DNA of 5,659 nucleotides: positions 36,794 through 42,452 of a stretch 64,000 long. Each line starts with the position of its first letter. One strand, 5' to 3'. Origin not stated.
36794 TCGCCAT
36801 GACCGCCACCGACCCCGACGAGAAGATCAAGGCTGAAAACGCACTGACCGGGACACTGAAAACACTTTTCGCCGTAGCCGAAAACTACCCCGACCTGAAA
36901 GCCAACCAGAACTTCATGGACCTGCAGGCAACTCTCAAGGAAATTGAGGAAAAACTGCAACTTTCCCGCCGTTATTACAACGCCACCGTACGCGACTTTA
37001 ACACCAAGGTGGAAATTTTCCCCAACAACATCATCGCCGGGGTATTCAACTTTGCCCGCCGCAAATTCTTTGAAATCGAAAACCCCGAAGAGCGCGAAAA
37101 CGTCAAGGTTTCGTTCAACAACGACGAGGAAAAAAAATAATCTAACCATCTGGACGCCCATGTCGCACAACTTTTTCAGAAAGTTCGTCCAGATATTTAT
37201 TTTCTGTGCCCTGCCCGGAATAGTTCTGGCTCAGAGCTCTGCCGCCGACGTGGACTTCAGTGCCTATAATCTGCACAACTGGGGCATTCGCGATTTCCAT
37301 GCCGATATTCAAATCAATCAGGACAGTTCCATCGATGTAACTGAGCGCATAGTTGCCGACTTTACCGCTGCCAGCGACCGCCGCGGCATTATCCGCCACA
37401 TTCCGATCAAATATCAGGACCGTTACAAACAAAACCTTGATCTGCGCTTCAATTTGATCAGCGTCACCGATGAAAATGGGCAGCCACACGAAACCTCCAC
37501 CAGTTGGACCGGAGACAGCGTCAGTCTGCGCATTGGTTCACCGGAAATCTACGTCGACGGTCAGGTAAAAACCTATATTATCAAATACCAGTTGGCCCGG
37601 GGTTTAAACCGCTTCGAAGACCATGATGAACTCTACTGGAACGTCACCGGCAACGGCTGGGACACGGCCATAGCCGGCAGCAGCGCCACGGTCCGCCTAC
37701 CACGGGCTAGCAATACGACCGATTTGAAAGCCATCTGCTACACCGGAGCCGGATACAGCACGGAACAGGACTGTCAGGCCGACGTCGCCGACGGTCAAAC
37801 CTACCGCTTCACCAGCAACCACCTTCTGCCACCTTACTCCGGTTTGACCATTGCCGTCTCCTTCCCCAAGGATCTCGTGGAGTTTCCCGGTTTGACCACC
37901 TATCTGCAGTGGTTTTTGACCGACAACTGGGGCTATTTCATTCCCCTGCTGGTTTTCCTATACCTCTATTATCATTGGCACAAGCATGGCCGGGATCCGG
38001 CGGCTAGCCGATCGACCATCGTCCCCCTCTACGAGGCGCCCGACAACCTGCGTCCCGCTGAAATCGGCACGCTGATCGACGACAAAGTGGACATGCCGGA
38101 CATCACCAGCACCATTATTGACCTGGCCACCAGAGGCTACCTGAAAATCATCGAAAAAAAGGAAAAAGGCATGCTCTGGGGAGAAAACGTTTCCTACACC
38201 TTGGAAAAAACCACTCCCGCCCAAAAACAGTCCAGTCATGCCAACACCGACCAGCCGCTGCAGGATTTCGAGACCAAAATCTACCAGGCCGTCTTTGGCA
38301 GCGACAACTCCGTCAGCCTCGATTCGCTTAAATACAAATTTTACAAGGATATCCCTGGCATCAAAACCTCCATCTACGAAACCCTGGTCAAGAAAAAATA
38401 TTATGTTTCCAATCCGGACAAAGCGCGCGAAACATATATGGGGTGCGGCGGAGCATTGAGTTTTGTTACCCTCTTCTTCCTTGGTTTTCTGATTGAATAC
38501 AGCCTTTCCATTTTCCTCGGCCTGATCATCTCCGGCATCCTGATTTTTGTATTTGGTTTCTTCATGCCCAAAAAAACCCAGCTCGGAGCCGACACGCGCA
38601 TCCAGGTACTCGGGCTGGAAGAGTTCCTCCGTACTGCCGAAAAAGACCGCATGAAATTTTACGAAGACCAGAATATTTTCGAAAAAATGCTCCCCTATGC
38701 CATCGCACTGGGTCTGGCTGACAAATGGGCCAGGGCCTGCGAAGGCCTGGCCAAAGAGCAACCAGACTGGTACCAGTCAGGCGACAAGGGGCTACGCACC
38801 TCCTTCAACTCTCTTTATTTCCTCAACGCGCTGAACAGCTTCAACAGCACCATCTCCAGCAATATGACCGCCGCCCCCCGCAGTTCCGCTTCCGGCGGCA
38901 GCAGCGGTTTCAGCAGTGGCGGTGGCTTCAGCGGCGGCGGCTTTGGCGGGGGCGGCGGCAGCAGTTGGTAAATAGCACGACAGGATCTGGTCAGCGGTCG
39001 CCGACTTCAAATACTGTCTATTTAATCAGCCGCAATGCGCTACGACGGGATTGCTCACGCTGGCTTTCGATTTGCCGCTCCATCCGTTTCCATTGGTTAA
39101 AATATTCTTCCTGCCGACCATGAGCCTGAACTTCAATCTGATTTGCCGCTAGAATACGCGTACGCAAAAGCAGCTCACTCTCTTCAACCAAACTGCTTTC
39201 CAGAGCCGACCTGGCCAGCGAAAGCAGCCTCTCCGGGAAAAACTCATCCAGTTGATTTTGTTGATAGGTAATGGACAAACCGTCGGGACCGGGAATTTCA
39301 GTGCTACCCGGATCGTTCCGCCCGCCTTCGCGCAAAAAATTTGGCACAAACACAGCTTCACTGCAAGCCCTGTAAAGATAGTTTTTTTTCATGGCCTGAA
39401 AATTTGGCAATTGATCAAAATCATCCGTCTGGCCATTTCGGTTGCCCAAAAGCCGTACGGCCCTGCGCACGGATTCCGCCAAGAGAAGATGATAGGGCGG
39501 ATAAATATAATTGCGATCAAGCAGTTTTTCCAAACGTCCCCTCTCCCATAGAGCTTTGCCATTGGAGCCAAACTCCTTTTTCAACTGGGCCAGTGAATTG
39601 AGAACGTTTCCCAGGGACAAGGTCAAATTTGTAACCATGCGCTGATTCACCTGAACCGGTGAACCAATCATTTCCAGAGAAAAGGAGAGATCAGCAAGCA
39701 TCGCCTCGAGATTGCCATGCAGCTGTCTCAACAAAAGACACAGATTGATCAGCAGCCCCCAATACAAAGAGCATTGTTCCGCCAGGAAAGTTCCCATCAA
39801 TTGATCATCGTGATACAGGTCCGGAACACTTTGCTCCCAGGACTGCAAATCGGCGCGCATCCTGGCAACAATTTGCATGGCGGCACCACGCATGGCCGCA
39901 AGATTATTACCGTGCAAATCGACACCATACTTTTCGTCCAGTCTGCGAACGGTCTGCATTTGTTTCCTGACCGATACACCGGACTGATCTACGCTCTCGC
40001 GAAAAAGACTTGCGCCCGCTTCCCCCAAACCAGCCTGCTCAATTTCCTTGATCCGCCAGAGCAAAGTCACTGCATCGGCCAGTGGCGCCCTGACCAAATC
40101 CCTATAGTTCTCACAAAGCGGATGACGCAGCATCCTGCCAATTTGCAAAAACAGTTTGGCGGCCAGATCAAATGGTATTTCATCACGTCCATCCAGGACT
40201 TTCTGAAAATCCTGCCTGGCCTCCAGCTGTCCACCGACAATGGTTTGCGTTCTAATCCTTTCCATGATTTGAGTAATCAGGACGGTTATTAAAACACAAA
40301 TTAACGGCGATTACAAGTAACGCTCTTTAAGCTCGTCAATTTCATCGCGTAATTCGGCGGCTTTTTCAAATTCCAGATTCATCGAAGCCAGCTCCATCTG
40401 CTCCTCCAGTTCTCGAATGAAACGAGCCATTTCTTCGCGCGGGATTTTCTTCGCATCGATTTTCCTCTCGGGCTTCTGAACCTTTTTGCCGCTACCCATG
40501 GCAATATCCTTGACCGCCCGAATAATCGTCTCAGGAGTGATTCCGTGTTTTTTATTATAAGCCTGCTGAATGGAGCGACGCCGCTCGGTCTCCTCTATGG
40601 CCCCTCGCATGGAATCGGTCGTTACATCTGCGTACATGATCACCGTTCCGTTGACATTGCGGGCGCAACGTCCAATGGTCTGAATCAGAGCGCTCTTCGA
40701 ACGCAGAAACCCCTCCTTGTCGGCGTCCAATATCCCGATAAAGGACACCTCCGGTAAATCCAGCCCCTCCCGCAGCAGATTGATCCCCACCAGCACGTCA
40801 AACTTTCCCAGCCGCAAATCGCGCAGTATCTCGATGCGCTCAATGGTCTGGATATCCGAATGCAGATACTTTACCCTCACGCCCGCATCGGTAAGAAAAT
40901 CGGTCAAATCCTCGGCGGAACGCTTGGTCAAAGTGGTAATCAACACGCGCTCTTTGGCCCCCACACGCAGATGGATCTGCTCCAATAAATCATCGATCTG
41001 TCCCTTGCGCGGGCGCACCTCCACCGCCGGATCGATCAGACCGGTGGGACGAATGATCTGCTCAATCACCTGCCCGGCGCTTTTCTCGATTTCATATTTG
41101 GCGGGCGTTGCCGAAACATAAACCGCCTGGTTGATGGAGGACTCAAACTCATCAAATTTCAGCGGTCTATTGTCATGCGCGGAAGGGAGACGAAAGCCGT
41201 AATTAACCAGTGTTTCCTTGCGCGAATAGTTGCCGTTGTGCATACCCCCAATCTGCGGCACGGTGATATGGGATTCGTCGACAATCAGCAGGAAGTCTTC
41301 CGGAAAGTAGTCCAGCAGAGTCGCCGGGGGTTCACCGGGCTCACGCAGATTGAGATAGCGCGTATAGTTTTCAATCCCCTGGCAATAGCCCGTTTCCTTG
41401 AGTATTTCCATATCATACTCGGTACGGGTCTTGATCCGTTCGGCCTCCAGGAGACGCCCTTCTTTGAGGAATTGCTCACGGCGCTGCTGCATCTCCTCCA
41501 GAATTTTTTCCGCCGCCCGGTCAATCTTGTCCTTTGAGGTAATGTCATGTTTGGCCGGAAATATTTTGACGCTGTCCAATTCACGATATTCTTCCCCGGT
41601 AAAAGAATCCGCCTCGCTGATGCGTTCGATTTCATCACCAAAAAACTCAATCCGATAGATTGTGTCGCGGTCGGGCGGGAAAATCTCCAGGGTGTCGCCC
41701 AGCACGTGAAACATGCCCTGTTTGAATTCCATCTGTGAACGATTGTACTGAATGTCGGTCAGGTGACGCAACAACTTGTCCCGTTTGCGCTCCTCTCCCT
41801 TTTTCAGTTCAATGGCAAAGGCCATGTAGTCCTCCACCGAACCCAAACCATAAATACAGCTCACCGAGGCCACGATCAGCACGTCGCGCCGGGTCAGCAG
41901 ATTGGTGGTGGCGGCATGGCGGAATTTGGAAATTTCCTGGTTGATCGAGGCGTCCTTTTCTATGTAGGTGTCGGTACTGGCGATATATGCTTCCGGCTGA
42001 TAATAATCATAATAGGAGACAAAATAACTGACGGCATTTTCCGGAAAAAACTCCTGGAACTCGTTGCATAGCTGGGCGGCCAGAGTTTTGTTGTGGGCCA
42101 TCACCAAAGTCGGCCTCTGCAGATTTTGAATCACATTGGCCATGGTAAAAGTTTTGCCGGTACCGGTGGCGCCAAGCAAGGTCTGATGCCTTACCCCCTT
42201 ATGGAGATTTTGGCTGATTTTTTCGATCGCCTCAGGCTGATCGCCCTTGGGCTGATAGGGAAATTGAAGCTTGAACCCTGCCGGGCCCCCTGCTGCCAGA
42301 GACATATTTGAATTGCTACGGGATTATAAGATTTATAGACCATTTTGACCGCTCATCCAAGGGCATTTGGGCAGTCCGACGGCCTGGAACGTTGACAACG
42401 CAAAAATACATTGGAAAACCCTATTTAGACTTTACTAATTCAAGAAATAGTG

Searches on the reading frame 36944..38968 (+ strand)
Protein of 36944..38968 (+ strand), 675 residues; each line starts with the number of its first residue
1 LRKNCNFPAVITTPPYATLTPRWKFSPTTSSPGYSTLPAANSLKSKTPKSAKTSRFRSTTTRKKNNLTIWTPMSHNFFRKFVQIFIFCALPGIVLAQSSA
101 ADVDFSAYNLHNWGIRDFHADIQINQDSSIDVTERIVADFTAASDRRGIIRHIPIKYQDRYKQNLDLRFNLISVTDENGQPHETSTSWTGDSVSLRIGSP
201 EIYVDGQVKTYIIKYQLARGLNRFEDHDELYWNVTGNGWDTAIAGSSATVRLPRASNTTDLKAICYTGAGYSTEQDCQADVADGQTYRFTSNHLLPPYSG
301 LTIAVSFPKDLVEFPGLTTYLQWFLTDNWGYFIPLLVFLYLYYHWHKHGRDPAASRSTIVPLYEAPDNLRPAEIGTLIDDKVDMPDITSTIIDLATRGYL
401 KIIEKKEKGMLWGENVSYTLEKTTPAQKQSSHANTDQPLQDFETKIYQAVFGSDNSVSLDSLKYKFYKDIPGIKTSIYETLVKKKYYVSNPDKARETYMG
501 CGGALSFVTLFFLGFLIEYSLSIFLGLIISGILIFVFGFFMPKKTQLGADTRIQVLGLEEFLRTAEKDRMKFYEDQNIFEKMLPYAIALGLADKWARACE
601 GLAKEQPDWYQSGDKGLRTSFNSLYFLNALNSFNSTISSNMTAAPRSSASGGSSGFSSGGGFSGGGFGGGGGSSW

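Call 11: search_protein_families(library=pfam, proteins=[window:36944-38968:+], max_evalue=0.001)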
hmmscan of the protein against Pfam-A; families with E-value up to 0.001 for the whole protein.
window:36944-38968:+ (675 aa): 2 families
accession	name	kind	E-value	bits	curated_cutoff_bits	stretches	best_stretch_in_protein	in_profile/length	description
PF20990.2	DUF2207_C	-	1.2e-38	133.6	33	1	362-598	3-246/247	Predicted membrane protein (DUF2207) C-terminal domain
PF09972.14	DUF2207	-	3.6e-29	102.6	24.4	1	115-307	2-172/172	Predicted membrane protein (DUF2207) N-terminal domain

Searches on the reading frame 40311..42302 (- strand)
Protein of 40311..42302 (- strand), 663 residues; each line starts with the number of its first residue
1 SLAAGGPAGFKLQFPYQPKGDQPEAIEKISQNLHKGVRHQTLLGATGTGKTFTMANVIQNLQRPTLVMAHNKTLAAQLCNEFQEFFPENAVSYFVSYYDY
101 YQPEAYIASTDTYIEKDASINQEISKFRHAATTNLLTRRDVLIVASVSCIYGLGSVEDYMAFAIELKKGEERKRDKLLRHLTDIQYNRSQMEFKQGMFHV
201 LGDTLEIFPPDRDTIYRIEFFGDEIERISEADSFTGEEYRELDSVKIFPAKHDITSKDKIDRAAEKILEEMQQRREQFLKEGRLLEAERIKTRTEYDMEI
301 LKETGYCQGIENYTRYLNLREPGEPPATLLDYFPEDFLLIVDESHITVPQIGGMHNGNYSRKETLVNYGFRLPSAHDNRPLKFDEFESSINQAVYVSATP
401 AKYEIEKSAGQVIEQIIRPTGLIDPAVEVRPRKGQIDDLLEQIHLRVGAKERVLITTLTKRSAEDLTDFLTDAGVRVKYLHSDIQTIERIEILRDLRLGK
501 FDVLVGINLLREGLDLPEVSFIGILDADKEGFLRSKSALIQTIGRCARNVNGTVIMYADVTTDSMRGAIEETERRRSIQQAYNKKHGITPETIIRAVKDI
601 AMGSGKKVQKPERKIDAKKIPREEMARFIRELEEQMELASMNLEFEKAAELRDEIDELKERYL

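Call 11: search_protein_families(library=pfam, proteins=[window:40311-42302:-], max_evalue=0.001)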
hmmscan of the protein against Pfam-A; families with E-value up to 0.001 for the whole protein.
window:40311-42302:- (663 aa): 6 families
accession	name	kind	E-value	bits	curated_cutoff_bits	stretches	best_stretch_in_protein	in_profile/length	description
PF17757.6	UvrB_inter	-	5e-30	103.9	22.9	1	164-252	1-90/91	UvrB interaction domain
PF12344.14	UvrB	-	5e-22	77.9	27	1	556-597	1-42/43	Ultra-violet resistance protein B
PF00271.37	Helicase_C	-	1.8e-19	70.5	23.5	1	439-549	5-109/110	Helicase conserved C-terminal domain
PF04851.21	ResIII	-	1.2e-14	55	22.5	1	18-97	4-84/164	Type III restriction enzyme, res subunit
PF02151.25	UVR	-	5.2e-08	32.8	21.5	1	627-660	2-35/36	UvrB/uvrC motif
PF00270.35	DEAD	-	0.0001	22.5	26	1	22-91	4-76/167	DEAD/DEAH box helicase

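Call 19: list_cluster_members(proteins=[P0001, window:40311-42302:-, window:46579-47886:-, window:49149-50534:-, window:51217-53004:-])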
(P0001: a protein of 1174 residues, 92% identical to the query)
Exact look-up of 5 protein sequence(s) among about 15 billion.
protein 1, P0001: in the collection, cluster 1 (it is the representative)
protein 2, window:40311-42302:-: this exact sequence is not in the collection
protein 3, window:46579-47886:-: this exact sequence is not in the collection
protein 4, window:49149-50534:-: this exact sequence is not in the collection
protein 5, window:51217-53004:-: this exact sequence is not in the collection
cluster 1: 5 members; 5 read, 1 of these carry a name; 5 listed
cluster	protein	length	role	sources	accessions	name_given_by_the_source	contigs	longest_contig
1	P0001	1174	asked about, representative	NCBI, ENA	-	-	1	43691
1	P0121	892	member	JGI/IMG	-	hypothetical protein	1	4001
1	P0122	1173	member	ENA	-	-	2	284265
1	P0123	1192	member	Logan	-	-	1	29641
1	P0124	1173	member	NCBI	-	-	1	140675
